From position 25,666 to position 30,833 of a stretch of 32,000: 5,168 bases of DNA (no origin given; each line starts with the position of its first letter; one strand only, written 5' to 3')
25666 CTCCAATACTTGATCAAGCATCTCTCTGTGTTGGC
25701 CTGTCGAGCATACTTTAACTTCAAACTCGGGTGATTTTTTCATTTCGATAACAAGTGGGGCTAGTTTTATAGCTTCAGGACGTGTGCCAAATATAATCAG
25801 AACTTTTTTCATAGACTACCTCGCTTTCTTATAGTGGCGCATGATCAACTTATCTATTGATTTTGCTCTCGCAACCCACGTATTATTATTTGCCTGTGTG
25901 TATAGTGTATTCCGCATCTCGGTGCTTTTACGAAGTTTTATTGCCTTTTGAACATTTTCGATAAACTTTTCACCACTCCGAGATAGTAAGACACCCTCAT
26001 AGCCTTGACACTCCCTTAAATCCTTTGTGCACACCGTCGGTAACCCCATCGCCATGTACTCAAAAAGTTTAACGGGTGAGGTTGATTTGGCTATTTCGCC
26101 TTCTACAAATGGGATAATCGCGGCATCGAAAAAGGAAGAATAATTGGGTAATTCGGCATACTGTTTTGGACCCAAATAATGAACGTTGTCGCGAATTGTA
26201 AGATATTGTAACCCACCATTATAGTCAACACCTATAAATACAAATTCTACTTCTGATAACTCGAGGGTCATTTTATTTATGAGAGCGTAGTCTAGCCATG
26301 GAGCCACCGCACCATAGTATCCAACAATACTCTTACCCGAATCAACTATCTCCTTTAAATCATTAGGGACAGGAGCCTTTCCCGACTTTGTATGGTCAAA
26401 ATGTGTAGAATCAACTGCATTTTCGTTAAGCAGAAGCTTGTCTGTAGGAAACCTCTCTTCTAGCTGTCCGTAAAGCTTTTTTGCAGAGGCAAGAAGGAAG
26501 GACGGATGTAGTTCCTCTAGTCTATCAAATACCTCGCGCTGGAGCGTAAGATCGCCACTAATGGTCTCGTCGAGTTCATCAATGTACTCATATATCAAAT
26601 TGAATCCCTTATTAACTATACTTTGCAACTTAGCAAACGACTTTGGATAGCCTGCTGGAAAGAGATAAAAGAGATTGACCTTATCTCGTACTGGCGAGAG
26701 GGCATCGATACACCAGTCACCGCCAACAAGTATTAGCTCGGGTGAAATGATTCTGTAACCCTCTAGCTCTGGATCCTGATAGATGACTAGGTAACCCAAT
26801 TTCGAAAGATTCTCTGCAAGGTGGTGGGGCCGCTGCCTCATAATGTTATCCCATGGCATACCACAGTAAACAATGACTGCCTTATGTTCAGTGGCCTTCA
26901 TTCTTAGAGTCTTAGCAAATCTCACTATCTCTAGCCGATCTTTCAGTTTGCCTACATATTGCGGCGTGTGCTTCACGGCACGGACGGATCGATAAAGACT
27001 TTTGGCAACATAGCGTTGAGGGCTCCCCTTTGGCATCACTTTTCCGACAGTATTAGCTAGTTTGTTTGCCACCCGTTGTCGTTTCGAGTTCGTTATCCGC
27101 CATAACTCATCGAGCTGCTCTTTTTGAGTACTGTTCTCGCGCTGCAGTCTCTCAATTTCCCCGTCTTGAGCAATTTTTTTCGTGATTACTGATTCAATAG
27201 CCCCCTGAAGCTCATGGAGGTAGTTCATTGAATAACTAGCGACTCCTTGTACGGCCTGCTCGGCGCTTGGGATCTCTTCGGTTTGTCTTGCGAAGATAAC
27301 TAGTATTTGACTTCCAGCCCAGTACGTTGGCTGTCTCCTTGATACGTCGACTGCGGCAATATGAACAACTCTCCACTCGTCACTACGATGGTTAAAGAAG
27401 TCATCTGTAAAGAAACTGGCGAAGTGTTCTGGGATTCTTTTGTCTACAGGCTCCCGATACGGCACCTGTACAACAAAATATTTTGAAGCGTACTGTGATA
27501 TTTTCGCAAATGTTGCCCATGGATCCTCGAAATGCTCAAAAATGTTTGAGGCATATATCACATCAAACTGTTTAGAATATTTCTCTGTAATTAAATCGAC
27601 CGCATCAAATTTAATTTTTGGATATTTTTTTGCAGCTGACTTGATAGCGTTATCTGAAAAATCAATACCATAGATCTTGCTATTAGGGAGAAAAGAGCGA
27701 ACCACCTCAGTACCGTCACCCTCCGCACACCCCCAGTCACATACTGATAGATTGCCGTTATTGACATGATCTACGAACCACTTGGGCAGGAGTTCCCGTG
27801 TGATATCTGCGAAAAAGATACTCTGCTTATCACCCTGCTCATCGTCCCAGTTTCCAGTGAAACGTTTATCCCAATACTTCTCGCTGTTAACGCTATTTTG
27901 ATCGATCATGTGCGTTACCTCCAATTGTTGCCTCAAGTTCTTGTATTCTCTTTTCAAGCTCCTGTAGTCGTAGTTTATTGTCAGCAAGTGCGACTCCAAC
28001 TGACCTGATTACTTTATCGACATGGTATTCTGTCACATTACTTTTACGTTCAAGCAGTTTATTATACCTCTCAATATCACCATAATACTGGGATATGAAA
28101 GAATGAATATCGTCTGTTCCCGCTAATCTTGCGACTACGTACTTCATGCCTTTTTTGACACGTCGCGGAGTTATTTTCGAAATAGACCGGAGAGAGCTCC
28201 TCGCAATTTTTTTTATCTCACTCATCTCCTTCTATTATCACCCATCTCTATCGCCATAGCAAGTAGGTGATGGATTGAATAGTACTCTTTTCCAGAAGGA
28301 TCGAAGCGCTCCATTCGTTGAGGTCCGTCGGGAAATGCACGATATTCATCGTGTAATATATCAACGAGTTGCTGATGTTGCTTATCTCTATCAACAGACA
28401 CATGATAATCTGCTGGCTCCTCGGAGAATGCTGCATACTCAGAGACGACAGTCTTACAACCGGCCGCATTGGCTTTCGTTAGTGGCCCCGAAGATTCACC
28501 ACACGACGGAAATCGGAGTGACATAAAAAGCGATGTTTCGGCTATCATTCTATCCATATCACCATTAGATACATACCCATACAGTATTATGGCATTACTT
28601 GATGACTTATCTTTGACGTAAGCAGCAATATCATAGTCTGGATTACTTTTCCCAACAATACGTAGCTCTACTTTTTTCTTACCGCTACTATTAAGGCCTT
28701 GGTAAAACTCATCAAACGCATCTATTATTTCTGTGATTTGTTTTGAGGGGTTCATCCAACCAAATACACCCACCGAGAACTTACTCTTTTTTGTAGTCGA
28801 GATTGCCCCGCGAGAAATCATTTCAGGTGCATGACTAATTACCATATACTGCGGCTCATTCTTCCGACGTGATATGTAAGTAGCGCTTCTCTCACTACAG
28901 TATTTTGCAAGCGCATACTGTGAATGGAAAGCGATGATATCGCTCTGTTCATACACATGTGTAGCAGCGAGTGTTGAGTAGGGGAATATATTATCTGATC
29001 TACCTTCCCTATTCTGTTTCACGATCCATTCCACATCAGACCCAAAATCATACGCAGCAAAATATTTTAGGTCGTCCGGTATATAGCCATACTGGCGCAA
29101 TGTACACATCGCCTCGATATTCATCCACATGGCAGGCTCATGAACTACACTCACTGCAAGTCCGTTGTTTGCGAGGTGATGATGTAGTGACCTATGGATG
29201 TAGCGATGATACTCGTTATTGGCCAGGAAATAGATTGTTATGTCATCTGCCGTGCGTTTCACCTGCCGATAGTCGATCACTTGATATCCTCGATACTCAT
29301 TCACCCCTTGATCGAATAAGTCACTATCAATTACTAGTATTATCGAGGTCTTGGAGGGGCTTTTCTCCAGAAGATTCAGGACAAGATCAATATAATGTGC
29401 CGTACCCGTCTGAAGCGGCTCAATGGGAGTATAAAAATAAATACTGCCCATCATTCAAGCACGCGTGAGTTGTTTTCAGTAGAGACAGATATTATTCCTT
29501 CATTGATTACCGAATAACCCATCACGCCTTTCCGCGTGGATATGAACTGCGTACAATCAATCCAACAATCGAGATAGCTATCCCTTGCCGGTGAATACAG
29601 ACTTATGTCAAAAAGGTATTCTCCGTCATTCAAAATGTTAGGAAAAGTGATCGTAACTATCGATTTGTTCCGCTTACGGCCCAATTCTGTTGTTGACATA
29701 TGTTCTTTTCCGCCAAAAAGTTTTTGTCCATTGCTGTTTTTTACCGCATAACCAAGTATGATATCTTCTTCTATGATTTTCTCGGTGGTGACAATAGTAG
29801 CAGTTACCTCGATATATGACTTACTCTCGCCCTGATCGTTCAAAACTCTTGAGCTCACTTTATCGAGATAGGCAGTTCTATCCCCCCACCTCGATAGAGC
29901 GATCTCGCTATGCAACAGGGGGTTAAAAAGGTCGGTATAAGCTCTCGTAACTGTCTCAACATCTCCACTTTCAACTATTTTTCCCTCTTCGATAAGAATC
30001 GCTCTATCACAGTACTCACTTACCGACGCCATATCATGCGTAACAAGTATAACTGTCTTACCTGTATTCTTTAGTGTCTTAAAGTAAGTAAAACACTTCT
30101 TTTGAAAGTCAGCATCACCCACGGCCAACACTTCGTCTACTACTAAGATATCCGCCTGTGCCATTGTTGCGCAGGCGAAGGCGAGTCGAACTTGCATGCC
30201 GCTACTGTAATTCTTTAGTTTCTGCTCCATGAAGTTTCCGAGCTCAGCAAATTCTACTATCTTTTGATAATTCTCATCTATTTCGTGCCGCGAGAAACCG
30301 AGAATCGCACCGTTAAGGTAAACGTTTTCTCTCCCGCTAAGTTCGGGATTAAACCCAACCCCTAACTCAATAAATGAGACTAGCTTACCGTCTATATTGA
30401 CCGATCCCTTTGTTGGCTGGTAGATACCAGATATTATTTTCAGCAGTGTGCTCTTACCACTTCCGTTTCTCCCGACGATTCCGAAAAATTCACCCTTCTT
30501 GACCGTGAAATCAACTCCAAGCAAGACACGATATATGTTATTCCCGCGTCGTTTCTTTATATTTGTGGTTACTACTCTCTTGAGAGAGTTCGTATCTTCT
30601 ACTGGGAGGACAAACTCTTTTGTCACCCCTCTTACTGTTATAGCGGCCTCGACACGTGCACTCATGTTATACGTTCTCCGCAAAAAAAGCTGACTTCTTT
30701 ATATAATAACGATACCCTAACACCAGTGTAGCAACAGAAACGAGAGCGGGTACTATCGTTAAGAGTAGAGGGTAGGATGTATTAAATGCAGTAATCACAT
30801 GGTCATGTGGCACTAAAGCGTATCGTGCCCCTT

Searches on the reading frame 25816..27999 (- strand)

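Call 57: search_protein_families(library=pfam, proteins=[window:25816-27999:-], max_evalue=0.00001)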
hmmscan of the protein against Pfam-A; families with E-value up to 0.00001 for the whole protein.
window:25816-27999:- (727 aa): 6 families
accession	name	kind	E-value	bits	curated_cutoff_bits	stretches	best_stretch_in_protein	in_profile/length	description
PF13847.12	Methyltransf_31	-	4.1e-12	46.4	27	1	81-181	2-113/145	Methyltransferase domain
PF08242.18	Methyltransf_12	-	1.5e-11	45.3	30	1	88-170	2-91/98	Methyltransferase domain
PF13489.12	Methyltransf_23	-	1.7e-09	38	27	1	66-183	12-122/164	Methyltransferase domain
PF13649.12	Methyltransf_25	-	2.6e-09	38.1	27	1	86-168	1-90/97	Methyltransferase domain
PF08241.18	Methyltransf_11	-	8.4e-09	36.4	21.2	1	88-169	2-85/95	Methyltransferase domain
PF13692.12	Glyco_trans_1_4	-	4.9e-08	33.8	27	1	581-686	32-139/142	Glycosyl transferases group 1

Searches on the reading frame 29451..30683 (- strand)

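Call 57: search_protein_families(library=pfam, proteins=[window:29451-30683:-], max_evalue=0.00001)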
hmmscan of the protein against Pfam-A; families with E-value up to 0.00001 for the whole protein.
window:29451-30683:- (410 aa): 2 families
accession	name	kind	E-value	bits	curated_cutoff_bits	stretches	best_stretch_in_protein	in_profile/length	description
PF00005.33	ABC_tran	-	5.4e-25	89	25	1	56-185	3-135/137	ABC transporter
PF14524.12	Wzt_C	-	8.5e-11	42.5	30.4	1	265-381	4-128/143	Wzt C-terminal domain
